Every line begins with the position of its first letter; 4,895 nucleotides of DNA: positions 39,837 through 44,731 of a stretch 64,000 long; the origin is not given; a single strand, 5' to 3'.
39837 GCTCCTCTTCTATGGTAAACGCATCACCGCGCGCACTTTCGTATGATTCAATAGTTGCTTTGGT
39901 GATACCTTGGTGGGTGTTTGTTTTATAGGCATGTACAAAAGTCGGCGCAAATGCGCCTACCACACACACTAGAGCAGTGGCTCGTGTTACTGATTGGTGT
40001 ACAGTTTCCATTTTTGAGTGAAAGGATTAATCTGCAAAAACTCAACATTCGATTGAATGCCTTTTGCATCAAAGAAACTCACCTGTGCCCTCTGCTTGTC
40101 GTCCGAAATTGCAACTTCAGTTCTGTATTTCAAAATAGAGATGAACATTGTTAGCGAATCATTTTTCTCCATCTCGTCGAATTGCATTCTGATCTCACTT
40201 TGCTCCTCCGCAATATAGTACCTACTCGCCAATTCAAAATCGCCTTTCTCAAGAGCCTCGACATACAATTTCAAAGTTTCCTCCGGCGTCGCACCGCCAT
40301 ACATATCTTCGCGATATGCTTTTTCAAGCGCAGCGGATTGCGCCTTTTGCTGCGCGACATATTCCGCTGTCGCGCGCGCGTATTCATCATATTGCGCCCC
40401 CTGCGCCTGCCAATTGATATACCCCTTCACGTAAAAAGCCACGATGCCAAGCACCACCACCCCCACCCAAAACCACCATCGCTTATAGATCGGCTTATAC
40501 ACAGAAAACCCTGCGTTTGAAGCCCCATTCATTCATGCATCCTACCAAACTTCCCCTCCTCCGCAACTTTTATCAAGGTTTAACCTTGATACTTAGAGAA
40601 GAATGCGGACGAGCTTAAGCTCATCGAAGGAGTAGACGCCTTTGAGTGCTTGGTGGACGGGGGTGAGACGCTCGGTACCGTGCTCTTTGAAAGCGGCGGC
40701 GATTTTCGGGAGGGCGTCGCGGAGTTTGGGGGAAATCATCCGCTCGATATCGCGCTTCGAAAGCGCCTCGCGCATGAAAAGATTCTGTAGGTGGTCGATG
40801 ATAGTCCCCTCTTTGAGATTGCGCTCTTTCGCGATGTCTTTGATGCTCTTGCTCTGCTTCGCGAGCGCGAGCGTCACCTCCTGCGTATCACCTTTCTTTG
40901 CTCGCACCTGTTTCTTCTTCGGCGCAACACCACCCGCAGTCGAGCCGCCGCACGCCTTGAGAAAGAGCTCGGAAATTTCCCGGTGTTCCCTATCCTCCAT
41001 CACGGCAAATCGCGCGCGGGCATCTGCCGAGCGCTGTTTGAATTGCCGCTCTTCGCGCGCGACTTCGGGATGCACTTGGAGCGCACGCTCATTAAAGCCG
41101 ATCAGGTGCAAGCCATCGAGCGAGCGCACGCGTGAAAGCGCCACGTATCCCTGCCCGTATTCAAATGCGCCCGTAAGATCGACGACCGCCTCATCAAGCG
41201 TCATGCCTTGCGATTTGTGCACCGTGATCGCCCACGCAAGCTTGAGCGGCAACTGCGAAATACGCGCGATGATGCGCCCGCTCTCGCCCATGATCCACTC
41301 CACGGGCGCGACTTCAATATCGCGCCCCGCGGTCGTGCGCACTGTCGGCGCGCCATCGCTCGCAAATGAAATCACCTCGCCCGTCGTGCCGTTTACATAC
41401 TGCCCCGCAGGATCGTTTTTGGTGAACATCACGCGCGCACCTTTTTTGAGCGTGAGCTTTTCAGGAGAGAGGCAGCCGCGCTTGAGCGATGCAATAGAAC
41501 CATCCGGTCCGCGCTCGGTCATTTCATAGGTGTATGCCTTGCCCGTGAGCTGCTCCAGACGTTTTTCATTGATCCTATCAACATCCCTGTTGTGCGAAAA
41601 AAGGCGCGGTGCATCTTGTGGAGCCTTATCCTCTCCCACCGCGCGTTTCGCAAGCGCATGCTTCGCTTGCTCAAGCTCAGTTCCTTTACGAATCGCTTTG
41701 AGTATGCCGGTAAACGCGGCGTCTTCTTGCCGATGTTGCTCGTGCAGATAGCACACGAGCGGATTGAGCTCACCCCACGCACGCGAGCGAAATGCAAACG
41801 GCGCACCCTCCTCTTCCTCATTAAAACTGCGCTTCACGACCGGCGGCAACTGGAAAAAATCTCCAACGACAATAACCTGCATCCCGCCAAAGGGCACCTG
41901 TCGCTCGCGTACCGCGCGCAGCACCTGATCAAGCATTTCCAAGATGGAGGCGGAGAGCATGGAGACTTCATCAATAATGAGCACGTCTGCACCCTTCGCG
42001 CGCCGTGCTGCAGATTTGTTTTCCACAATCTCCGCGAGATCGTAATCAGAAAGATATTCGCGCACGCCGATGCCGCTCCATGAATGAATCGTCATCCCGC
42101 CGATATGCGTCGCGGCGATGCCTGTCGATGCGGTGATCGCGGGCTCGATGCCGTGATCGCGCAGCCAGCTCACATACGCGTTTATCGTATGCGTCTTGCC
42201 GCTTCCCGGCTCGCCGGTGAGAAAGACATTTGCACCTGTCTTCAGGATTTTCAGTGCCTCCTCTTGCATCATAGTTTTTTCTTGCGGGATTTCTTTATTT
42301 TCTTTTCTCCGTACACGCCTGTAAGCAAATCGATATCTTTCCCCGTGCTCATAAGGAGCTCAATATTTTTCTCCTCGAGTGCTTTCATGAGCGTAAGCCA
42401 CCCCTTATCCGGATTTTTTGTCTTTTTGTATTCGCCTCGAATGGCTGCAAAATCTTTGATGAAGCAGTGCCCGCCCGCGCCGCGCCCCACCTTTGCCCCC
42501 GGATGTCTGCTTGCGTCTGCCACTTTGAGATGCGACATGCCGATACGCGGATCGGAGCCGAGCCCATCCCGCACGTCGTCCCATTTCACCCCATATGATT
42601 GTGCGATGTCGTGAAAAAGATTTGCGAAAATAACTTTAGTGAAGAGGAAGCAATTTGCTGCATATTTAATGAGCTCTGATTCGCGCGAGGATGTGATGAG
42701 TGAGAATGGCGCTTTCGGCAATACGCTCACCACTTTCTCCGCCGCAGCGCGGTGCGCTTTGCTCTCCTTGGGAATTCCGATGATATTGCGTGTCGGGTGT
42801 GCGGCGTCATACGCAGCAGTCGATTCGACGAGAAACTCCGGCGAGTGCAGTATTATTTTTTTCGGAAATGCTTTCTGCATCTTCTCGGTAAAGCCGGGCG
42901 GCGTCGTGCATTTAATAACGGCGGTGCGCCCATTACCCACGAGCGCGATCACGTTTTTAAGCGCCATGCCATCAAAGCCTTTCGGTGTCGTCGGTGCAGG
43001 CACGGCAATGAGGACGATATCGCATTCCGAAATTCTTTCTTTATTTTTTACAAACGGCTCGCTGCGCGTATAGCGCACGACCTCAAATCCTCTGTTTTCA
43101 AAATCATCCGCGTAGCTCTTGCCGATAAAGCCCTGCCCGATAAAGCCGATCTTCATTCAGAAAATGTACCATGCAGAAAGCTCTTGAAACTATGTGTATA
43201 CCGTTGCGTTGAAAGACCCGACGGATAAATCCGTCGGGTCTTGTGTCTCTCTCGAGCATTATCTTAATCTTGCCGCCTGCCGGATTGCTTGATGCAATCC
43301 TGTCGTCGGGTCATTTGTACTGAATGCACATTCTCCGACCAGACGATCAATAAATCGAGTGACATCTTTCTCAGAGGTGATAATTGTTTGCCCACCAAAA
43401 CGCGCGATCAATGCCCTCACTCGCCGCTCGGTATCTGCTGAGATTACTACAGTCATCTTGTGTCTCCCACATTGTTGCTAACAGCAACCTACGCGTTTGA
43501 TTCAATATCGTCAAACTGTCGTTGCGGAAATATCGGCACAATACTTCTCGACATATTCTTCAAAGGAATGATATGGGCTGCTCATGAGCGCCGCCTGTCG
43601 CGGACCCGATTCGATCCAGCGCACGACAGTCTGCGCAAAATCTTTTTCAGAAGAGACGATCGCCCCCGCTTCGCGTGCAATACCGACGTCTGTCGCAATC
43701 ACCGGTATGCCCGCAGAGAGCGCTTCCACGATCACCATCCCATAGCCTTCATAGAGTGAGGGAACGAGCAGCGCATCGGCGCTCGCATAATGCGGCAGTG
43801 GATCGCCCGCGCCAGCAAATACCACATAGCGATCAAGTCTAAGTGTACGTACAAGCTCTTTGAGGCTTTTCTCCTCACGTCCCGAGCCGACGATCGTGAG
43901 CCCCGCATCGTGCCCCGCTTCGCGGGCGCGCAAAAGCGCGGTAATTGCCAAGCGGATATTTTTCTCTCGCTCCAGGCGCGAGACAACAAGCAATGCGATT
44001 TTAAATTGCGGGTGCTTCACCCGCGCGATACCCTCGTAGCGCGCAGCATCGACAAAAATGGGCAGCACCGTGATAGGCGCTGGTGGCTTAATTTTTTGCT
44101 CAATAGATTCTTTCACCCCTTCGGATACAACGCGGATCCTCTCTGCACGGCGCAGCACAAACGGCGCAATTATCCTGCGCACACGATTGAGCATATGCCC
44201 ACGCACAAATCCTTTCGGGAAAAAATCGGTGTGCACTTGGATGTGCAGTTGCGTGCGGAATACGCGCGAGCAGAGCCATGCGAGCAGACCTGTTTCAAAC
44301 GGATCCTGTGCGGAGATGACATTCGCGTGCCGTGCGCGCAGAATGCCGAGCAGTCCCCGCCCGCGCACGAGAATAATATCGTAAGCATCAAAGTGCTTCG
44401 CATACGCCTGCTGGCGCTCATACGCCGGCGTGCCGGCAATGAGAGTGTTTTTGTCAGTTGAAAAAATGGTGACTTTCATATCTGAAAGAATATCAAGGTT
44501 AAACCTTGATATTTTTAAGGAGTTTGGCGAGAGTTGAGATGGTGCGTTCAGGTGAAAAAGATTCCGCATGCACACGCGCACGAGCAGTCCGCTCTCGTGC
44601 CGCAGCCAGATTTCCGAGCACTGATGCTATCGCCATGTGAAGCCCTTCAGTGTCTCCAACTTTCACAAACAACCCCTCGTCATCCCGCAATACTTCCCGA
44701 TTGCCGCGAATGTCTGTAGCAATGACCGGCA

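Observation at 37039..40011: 990-aa secreted protein combining a Zn-PLC/P1-nuclease-like domain with a lamin-tail domain: candidate cell-surface nuclease or phosphodiesterase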

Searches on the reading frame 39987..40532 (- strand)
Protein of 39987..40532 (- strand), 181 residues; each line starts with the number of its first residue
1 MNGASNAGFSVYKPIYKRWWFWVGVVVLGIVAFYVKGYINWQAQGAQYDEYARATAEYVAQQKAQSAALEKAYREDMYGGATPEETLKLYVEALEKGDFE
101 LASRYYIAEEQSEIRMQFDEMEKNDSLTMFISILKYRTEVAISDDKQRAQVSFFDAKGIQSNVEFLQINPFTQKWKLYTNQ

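Call 13: search_protein_families(library=pfam, proteins=[window:39987-40532:-], max_evalue=0.001)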
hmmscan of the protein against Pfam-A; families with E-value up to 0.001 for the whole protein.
window:39987-40532:- (181 aa): 0 families

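Call 39: find_homologous_proteins(query=window:39987-40532:-, max_evalue=0.001)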
Query window:39987-40532:- (181 aa): 18 proteins with E <= 0.001 among 66 candidates.
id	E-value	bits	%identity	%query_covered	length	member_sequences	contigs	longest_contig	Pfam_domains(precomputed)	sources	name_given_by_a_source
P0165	2.9e-114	397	100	100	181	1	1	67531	-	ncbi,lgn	-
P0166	7.7e-69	249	69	93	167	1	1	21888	-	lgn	-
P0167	5.7e-54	201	57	93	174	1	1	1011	-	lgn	-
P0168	4.1e-46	175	51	98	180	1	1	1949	-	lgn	-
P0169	7.6e-42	161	48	96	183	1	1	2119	-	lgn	-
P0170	2.7e-35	140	45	90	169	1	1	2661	-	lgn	-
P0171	6.2e-34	135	44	96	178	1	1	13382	-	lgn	-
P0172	6.1e-31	126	41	91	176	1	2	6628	-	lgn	-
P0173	8.6e-30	122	41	91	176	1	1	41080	-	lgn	-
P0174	3.2e-28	117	38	91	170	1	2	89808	-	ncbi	-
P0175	7.7e-28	115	43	89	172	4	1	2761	-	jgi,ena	-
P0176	7.7e-26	109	36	91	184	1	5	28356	-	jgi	jgi:hypothetical protein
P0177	5.0e-25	106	42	89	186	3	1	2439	-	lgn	-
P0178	1.6e-21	95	37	91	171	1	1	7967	-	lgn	-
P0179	1.5e-19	89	43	77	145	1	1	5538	-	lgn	-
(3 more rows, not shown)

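Call 47: predict_structure(alignment_id=A2)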
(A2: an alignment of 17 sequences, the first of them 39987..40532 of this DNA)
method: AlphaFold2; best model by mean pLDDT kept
length: 181 residues; sequences in the alignment: 17
mean_pLDDT: 87.0   pTM: 0.65
mean pLDDT of the five models: 87.0, 86.2, 84.8, 84.6, 84.4
residues with pLDDT >= 90: 106; 70-90: 55; 50-70: 16; < 50: 4
segments of 3 or more residues with pLDDT < 50: 1-3
pLDDT, mean of each block of 10 residues (from residue 1): 49 73 90 84 70 82 90 94 96 96 96 94 90 90 95 91 95 94 54
secondary structure, 60 per line:
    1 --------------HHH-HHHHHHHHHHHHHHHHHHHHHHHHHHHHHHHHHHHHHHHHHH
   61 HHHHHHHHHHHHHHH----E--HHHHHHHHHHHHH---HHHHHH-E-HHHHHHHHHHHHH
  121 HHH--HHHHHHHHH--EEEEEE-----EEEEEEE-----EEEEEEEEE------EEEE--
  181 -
elements in order: H19-75 H83-95 H99-104 H108-123 H126-134 E137-142 E148-154 E160-168 E175-178

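Call 49: fold_search(model_id=the predicted structure, library=pdb)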
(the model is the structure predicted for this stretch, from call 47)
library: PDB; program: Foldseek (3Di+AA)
matches with E <= 10: 914; with E <= 0.001: 0
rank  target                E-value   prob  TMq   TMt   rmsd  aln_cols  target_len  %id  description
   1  9iq7_A                2.2e-02  0.91  0.27  0.36   6.7       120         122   14  SacM-homologous of AkaM (released 2025-07-16)
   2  9iq3_B                4.2e-02  0.87  0.28  0.38   5.8       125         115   15  AkaM,SnoaL-lile Protein (released 2025-07-16)
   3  9iql_B                5.0e-02  0.85  0.28  0.38   6.5       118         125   15  SacM in complex with L6S (released 2025-07-16)
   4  9iqk_A                5.4e-02  0.82  0.28  0.37   6.6       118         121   14  SacM in complex with LC3 (released 2025-07-16)
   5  9iqk_B                5.7e-02  0.84  0.29  0.38   6.5       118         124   15  SacM in complex with LC3 (released 2025-07-16)
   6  3i0y_B                6.0e-02  0.92  0.29  0.38   8.6       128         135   14  Crystal structure of a putative polyketide cyclase (xcc0381) from xanthomonas campestris pv. campestris at 1.50 A reso (released 2009-07-21)
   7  9iq7_B                6.4e-02  0.82  0.29  0.37   6.5       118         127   15  SacM-homologous of AkaM (released 2025-07-16)
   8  9iq3_A                6.8e-02  0.69  0.26  0.35   5.8       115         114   16  AkaM,SnoaL-lile Protein (released 2025-07-16)
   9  4hyz_A                1.2e-01  0.57  0.29  0.40   7.6       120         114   13  Crystal structure of a DUF3887 family protein (RUMGNA_01855) from Ruminococcus gnavus ATCC 29149 at 2.25 A resolution (released 2013-01-09)
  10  9iqd_A                1.6e-01  0.69  0.30  0.42   7.6       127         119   11  Apo-MicM,homologous of AkaM, SnoaL-like protein (released 2025-07-16)
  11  3i0y_C                1.9e-01  0.38  0.22  0.28   9.3       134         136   13  Crystal structure of a putative polyketide cyclase (xcc0381) from xanthomonas campestris pv. campestris at 1.50 A reso (released 2009-07-21)
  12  9ghe_V                1.9e-01  0.15  0.16  0.14  19.0       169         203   11  Staphylococcus aureus FusB bound to the small subunit of the Escherichia coli 70S ribosome (FusB-70S:SSU) (released 2025-03-26)
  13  4kvh                  2.8e-01  0.51  0.27  0.40   6.8       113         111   12  Crystal structure of ketosteroid isomerase fold protein Hmuk_0747 (released 2013-06-12)
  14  9iqm                  3.3e-01  0.35  0.27  0.35   6.6       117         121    9  CatM-L6S, a SnoaL-like protein in complex with substrate mimic L6S (released 2025-07-16)
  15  4adn_B                4.2e-01  0.12  0.15  0.13  18.3       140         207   11  Fusidic acid resistance protein FusB (released 2012-03-07)
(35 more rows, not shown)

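Call 59: search_protein_families(library=pfam, alignment_id=A2, max_evalue=10)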
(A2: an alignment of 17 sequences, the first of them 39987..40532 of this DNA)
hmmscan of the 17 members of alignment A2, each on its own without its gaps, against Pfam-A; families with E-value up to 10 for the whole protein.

A. member 1, window:39987-40532:- (181 aa): 4 families
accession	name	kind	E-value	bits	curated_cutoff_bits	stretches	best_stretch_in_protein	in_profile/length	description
PF05692.17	Myco_haema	-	0.0062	16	25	1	36-131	272-366/429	Mycoplasma haemagglutinin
PF18801.6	RapH_N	-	0.04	14.4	27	1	111-139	30-58/62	response regulator aspartate phosphatase H, N terminal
PF22815.2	CatAgl_D1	-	0.065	13.7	27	1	57-106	50-98/159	Alpha-1,3-glucanase catalytic domain D1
PF16871.11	DUF5077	-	0.095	13.3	24.6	1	81-124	28-71/122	Domain of unknown function (DUF5077)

B. families by the number of members that match (of 17 scanned): 16 families
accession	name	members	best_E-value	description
PF22815.2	CatAgl_D1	5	0.0032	Alpha-1,3-glucanase catalytic domain D1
PF12870.14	DUF4878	3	0.074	Domain of unknown function (DUF4878)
PF05692.17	Myco_haema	2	0.0062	Mycoplasma haemagglutinin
PF16555.11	GramPos_pilinD1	2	0.045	Gram-positive pilin subunit D1, N-terminal domain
PF04205.19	FMN_bind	1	0.005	FMN-binding domain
PF08860.15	DUF1827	1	0.013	Domain of unknown function (DUF1827)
PF12066.13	SERRATE_Ars2_N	1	0.035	SERRATE/Ars2, N-terminal domain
PF18801.6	RapH_N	1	0.04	response regulator aspartate phosphatase H, N terminal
PF01992.21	vATP-synt_AC39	1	0.054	ATP synthase (C/AC39) subunit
PF09318.15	Glyco_trans_A_1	1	0.061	Glycosyl transferase 1 domain A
PF16871.11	DUF5077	1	0.095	Domain of unknown function (DUF5077)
PF14715.11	FixP_N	1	0.1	N-terminal domain of cytochrome oxidase-cbb3, FixP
PF02507.20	PSI_PsaF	1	0.22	Photosystem I reaction centre subunit III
PF19319.4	DUF5919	1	0.27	Domain of unknown function (DUF5919)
PF16017.11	BTB_3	1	0.28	BTB/POZ domain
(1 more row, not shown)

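Call 60: find_encoding_contigs(protein=P0165, flank=1000, max_places=3)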
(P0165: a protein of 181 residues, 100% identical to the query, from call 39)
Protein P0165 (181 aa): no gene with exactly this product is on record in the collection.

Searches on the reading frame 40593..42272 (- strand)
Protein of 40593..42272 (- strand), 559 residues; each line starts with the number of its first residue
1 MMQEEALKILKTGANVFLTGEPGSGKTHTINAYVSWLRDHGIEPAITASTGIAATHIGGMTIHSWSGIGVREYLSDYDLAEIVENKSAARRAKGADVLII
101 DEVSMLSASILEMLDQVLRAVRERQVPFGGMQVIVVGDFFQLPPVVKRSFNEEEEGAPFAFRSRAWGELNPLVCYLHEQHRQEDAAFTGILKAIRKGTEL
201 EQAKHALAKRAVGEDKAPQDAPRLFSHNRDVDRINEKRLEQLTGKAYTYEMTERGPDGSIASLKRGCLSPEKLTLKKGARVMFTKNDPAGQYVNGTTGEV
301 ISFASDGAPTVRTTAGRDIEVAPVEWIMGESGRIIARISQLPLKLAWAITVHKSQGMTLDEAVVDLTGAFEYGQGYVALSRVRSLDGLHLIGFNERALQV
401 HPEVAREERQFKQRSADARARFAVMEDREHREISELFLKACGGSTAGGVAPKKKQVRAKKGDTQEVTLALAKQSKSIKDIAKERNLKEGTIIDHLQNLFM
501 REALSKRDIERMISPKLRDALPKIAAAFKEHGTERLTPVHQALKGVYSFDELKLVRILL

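Call 13: search_protein_families(library=pfam, proteins=[window:40593-42272:-], max_evalue=0.001)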
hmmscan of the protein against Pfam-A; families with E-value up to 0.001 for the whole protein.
window:40593-42272:- (559 aa): 10 families
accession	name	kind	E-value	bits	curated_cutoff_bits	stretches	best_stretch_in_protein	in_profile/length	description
PF05970.20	PIF1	-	1.2e-35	123.5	25.9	1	11-197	20-215/223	PIF1-like helicase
PF14493.12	HTH_40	-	2.4e-19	69.8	27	1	463-556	1-89/89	Helix-turn-helix domain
PF13245.12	AAA_19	-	1.6e-16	61.2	25.1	1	3-146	1-133/134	AAA domain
PF13604.12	AAA_30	-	8.8e-15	55.4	27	1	3-204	6-178/191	AAA domain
PF13401.12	AAA_22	-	6.2e-10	39.9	27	1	13-137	5-122/130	AAA domain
PF07728.20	AAA_5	-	2.3e-05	24.9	22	1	15-120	1-92/139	AAA domain (dynein-related subfamily)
PF21530.3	Pif1_2B_dom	-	4.9e-05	23.4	23.9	1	262-303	5-47/47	DNA helicase Pif1, 2B domain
PF20720.3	nSTAND3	-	6.7e-05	23.1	27.2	1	4-46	8-50/155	Novel STAND NTPase 3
PF03266.21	NTPase_1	-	7.1e-05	23.2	23.9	0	15-42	1-28/168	NTPase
PF13086.12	AAA_11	-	0.00093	19.5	27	0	91-147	210-255/257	AAA domain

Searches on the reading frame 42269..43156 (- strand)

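Call 13: search_protein_families(library=pfam, proteins=[window:42269-43156:-], max_evalue=0.001)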
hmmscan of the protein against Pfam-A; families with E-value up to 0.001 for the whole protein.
window:42269-43156:- (295 aa): 4 families
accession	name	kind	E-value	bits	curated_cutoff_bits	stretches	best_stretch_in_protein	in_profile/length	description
PF00984.24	UDPG_MGDP_dh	-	7.9e-16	58.4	25.4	1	158-262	1-90/94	UDP-glucose/GDP-mannose dehydrogenase family, central domain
PF03721.20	UDPG_MGDP_dh_N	-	3e-14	53.4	27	1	36-135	68-182/187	UDP-glucose/GDP-mannose dehydrogenase family, NAD binding domain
PF03807.23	F420_oxidored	-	8.7e-05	23.5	21.6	0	2-57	1-72/94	NADP oxidoreductase coenzyme F420-dependent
PF03446.21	NAD_binding_2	-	0.00092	19.7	21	0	2-57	1-68/161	NAD binding domain of 6-phosphogluconate dehydrogenase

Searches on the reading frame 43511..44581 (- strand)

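Call 13: search_protein_families(library=pfam, proteins=[window:43511-44581:-], max_evalue=0.001)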
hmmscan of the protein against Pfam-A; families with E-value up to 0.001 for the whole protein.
window:43511-44581:- (356 aa): 5 families
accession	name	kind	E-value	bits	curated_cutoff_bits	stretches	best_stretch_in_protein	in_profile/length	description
PF13692.12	Glyco_trans_1_4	-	7.5e-26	91.5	27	1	197-324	4-141/142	Glycosyl transferases group 1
PF00534.26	Glycos_transf_1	-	7.8e-25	87.8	26.4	1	191-305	12-130/172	Glycosyl transferases group 1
PF20706.3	GT4-conflict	-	1.5e-11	44.4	26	1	153-305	158-320/385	Family 4 Glycosyltransferase in conflict systems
PF13579.12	Glyco_trans_4_4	-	5.9e-11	43.4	29.7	1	75-174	61-156/158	Glycosyl transferase 4-like domain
PF13439.12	Glyco_transf_4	-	6e-09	36.6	28.5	1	63-181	50-170/170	Glycosyltransferase Family 4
